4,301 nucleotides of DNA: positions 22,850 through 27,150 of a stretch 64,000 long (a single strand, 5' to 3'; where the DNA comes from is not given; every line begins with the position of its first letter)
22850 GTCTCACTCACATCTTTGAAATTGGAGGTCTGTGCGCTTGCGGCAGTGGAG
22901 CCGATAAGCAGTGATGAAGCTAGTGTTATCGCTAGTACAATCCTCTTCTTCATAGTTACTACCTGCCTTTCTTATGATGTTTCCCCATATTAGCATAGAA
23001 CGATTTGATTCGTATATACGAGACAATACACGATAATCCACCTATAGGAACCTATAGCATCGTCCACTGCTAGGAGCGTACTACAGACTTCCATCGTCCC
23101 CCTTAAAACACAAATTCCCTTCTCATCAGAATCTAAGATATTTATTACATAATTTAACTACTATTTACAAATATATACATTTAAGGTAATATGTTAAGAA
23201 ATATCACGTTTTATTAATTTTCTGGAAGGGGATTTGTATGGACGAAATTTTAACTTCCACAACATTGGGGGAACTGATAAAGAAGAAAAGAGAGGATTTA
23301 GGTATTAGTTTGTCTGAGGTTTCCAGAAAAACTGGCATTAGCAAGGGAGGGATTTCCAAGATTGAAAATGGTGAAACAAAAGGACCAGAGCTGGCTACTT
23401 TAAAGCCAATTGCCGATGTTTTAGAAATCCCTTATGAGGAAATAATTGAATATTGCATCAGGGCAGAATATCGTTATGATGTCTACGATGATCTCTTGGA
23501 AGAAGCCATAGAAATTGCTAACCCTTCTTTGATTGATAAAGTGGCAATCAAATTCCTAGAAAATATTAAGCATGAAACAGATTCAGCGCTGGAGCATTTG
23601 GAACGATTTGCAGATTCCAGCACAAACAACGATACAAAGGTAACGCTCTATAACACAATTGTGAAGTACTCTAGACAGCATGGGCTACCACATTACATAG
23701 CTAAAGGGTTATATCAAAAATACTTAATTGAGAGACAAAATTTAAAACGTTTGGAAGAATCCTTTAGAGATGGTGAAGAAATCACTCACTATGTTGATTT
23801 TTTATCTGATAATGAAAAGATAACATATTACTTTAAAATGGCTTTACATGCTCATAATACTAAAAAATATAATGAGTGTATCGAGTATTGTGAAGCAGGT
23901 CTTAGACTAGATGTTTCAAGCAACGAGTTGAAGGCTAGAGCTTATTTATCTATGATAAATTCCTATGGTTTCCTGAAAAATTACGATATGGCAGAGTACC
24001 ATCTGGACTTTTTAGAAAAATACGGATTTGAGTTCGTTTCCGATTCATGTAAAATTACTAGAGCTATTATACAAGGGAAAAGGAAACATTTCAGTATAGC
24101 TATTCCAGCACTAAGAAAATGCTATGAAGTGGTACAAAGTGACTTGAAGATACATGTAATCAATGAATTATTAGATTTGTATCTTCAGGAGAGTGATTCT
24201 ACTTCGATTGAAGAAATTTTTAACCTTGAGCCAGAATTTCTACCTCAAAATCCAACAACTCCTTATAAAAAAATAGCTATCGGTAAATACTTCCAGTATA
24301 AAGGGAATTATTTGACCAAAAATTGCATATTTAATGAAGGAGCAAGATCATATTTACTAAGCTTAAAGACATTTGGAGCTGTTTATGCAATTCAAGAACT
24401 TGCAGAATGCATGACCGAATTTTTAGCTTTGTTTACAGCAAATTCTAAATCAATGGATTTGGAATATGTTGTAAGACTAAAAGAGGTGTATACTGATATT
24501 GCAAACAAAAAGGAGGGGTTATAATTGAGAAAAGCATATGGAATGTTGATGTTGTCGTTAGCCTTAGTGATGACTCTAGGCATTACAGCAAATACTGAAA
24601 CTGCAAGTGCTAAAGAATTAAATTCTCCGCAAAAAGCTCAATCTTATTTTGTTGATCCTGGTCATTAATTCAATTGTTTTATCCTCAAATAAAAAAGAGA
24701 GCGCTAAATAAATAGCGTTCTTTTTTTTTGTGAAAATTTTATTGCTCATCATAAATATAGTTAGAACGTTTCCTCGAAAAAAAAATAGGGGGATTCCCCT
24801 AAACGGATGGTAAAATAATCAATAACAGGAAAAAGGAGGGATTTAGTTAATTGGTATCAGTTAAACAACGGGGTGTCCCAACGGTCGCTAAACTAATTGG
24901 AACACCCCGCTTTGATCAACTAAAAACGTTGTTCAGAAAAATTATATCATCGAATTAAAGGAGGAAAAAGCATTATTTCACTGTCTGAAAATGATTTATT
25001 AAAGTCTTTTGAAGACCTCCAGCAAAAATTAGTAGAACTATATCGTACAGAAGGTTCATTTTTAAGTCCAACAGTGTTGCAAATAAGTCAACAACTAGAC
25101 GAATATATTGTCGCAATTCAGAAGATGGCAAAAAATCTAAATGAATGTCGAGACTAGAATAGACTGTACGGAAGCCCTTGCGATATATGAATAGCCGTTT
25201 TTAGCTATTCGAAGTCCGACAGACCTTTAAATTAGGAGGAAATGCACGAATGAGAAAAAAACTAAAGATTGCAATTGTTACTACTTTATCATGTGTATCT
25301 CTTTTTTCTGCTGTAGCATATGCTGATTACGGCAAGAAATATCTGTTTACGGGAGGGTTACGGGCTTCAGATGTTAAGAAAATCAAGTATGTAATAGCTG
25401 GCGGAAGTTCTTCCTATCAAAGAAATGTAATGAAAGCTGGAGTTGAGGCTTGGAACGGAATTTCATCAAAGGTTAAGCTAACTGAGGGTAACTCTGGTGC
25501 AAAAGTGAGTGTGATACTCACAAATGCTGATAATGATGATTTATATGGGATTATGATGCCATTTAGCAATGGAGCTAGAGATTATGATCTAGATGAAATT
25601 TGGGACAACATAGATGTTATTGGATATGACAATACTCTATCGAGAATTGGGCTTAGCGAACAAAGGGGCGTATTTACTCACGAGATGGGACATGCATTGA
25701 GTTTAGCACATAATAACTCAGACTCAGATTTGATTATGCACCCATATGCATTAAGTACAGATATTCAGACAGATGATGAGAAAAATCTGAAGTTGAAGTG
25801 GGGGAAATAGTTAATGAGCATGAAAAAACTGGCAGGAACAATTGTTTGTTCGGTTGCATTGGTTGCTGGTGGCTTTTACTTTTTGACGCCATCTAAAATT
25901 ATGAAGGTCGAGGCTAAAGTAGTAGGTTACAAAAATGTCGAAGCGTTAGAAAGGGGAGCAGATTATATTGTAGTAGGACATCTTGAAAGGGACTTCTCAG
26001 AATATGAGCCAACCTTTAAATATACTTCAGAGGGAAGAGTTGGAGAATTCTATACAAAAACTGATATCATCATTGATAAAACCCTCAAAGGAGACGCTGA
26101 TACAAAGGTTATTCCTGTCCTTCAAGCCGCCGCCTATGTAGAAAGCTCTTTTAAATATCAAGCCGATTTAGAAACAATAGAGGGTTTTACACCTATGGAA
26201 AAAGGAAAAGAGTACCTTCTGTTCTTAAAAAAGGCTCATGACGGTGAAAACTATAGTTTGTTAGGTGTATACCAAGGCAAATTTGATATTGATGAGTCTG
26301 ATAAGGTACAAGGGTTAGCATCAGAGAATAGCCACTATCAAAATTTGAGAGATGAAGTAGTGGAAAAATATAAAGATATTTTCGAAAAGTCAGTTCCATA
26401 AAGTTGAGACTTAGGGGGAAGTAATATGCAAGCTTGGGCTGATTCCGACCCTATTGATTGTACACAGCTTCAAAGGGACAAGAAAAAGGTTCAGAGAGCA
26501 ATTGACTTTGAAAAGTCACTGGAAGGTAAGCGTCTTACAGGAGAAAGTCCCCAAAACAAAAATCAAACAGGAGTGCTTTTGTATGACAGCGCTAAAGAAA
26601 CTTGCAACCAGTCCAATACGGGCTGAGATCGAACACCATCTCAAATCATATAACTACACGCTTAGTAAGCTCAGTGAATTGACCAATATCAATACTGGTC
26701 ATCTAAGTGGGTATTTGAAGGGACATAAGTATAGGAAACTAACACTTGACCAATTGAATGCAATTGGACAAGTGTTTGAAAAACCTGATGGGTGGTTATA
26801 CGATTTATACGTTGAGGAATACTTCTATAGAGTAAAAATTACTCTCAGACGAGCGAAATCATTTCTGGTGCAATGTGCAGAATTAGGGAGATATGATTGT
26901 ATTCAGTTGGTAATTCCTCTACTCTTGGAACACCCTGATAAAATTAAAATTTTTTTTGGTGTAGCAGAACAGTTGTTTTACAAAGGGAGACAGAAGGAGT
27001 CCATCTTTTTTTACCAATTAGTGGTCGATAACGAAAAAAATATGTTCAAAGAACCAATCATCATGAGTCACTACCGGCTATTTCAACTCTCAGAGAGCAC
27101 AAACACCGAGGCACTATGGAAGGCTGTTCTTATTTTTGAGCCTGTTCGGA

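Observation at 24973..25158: Spo0E-like ORF lacking any canonical start codon; GGGAGG RBS positioned for an AUU start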

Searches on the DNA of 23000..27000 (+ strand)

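Call 5: search_dna_similar(query=window:23000-27000:+, collection=phages, mode=near)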
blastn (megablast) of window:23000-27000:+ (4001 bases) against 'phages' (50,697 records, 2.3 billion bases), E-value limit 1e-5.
No match.

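Call 21: search_rna_families(source=window, start=24500, end=25300, threshold=evalue, max_evalue=5)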
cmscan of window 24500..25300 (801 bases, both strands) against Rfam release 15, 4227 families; matches with E-value up to 5: 17.
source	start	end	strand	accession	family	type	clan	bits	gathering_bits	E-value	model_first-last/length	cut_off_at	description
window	24654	24756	-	RF01214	snR51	Gene; snRNA; snoRNA; CD-box;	CL00058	26.7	44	1.2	1-98/98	no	Small nucleolar RNA snR51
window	24647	24730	+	RF02059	STnc50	Gene; sRNA;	-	22.2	55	0.41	1-84/84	no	Salmonella enterica sRNA STnc40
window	24682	24772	-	RF01606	plasmodium_snoR31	Gene; snRNA; snoRNA; HACA-box;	-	22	60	2.4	1-145/145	no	small nucleolar RNA snoR31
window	24628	24734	+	RF00558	L20_leader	Cis-reg; leader;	-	20.6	58.7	0.2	1-127/127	no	Ribosomal protein L20 leader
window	24691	24728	+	RF03623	mir-1252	Gene; miRNA;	-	19.7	70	1.8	1-65/65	no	mir-1252 microRNA precursor family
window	24961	25079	-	RF01883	TUG1_2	Gene; lncRNA;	-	19.6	90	1.6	1-89/89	no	Taurine upregulated gene 1 conserved region 2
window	24695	24822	+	RF02527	SSRC38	Gene; sRNA;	-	19.1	80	0.8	1-166/166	no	Streptococcus sRNA SSRC38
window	24954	25030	+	RF01618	ceN114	Gene; snRNA; snoRNA; CD-box;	-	18.8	44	0.84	1-63/63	no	Nematode snoRNA ceN114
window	24620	24739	-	RF04278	MIR4372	Gene; miRNA;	CL00145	17.9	100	3.7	1-123/123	no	MIR4372 microRNA precursor family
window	24680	24727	+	RF00125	IS128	Gene; sRNA;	-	17.7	80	0.48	152-198/209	no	IS128 RNA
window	24663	24725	+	RF02503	Atu_C9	Gene; sRNA;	-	17.2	40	0.033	132-192/192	no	Rhizobiales sRNA Atu_C9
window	24647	24733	+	RF02058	STnc400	Gene;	-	17.1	80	1.9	1-125/125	no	Gammaproteobacterial sRNA STnc400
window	24868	24911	-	RF02516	MIR393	Gene; miRNA;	-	16.9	60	1.1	1-126/126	no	mir-393 microRNA precursor family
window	24670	24728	+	RF01472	rli40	Gene; sRNA;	-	16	100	0.18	1-263/263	no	Listeria sRNA rli40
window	24689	24803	+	RF00516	ylbH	Cis-reg; leader;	-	15.9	50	0.88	1-122/122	no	ylbH leader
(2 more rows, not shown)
